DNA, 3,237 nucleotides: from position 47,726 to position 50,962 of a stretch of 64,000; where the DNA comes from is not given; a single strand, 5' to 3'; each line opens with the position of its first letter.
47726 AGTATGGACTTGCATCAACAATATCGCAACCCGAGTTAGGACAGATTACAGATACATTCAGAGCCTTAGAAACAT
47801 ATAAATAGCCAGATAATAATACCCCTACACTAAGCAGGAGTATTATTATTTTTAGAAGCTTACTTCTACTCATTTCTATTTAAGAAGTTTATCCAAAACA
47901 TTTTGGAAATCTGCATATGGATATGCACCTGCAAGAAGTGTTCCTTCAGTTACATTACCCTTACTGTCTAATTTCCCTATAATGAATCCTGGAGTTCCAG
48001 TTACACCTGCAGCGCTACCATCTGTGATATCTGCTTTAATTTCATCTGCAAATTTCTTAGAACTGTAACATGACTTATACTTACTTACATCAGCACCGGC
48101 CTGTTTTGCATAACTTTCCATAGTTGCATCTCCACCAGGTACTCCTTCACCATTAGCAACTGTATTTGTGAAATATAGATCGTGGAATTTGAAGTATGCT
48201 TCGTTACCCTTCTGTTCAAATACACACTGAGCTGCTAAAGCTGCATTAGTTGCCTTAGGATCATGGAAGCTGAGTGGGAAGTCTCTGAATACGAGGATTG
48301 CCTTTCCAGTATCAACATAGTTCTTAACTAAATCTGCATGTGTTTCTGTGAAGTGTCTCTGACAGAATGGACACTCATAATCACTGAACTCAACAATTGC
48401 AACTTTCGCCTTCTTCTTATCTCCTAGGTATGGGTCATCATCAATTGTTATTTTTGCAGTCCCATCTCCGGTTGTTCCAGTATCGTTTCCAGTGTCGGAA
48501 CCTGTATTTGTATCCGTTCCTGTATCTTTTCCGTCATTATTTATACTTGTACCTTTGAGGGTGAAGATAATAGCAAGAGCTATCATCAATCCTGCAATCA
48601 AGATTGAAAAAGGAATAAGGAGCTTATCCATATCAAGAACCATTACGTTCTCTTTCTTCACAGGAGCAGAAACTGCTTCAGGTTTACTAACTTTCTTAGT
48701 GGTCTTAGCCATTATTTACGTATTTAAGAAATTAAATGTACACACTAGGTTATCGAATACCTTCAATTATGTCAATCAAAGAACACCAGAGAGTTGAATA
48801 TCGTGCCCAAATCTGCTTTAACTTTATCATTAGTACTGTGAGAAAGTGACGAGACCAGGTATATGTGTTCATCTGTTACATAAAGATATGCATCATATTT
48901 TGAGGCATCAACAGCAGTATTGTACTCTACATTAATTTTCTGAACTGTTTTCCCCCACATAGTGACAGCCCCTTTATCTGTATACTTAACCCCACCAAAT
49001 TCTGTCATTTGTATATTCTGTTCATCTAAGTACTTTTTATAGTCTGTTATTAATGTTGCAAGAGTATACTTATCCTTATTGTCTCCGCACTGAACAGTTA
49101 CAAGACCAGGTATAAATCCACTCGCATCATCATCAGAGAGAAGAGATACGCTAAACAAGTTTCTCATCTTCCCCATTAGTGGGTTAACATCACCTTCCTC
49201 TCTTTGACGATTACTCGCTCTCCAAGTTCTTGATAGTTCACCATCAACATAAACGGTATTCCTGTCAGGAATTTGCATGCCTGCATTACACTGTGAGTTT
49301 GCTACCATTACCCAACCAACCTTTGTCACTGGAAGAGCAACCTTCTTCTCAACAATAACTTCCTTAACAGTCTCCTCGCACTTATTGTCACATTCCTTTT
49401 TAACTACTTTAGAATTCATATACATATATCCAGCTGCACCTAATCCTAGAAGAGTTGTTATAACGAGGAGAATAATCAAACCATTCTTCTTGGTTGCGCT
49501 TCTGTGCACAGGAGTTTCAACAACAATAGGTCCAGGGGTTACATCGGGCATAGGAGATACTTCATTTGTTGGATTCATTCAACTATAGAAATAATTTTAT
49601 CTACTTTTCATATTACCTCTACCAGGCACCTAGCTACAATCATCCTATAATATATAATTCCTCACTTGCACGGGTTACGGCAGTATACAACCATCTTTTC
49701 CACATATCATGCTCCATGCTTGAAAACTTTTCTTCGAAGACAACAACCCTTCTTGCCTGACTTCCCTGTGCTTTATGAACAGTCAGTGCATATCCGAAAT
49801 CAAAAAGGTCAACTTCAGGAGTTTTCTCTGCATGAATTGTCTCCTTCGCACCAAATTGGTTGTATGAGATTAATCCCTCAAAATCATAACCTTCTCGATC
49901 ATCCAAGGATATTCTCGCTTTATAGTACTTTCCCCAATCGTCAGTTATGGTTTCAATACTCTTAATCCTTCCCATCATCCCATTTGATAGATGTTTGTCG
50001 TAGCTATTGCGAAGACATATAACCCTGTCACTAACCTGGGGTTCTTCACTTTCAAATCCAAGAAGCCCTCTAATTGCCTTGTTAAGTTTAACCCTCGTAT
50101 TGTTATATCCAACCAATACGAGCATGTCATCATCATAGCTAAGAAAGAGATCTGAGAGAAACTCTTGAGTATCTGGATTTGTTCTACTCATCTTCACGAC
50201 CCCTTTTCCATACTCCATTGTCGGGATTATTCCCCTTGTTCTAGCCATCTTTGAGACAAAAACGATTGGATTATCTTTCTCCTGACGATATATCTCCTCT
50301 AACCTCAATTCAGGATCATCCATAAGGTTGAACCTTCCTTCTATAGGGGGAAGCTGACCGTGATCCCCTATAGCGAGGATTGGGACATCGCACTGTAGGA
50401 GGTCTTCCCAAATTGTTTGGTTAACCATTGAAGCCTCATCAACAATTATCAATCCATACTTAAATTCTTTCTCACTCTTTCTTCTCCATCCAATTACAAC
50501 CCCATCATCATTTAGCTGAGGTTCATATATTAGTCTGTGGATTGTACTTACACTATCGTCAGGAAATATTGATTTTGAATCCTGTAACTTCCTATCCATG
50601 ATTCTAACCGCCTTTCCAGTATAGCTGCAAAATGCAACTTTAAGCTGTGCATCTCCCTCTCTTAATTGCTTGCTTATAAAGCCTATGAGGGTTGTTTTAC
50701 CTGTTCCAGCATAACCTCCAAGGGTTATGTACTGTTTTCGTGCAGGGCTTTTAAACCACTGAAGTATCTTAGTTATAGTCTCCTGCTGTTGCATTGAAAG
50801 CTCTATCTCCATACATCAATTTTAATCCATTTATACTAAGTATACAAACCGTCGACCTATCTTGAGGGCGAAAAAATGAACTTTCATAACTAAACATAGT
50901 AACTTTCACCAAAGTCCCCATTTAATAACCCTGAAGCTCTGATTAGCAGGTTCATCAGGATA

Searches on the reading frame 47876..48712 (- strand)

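Call 52: search_protein_families(library=pfam, proteins=[window:47876-48712:-], max_evalue=0.001)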
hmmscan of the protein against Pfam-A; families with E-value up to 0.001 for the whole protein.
window:47876-48712:- (278 aa): 2 families
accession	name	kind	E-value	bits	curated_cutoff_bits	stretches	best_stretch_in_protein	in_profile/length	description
PF13462.12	Thioredoxin_4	-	1.9e-27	96.9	23.2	1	93-255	5-155/165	Thioredoxin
PF01323.26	DSBA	-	2.3e-11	44.3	25.6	1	106-253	2-180/191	DSBA-like thioredoxin domain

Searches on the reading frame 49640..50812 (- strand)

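Call 52: search_protein_families(library=pfam, proteins=[window:49640-50812:-], max_evalue=0.001)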
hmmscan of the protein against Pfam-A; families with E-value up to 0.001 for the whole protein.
window:49640-50812:- (390 aa): 10 families
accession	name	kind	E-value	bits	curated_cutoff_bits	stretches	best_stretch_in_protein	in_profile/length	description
PF13245.12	AAA_19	-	7.2e-18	65.5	25.1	1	25-157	10-132/134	AAA domain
PF13538.12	UvrD_C_2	-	1.7e-17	63.5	27.4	1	340-389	2-52/52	UvrD-like helicase C-terminal domain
PF13604.12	AAA_30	-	2.3e-16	60.6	27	1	5-183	2-162/191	AAA domain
PF01443.25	Viral_helicase1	-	1e-07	32.5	21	1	311-389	156-227/228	Viral superfamily 1 RNA helicase core domain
PF05970.20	PIF1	-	2.6e-06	27.6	25.9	0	5-60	2-57/223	PIF1-like helicase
PF18335.7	SH3_13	-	1.5e-05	25.1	41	1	259-288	27-56/65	ATP-dependent RecD-like DNA helicase SH3 domain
PF24883.2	NPHP3_N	-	1.9e-05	25.4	24.8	1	15-68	11-64/164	Nephrocystin 3, N-terminal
PF09848.15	SLFN-g3_helicase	-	0.00027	20.8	24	0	28-131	3-92/354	Schlafen group 3, DNA/RNA helicase domain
PF13191.12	AAA_16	-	0.00085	20.3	32.6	0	11-55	7-53/167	AAA ATPase domain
PF04851.21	ResIII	-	0.00085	19.7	22.5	0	3-139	2-147/164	Type III restriction enzyme, res subunit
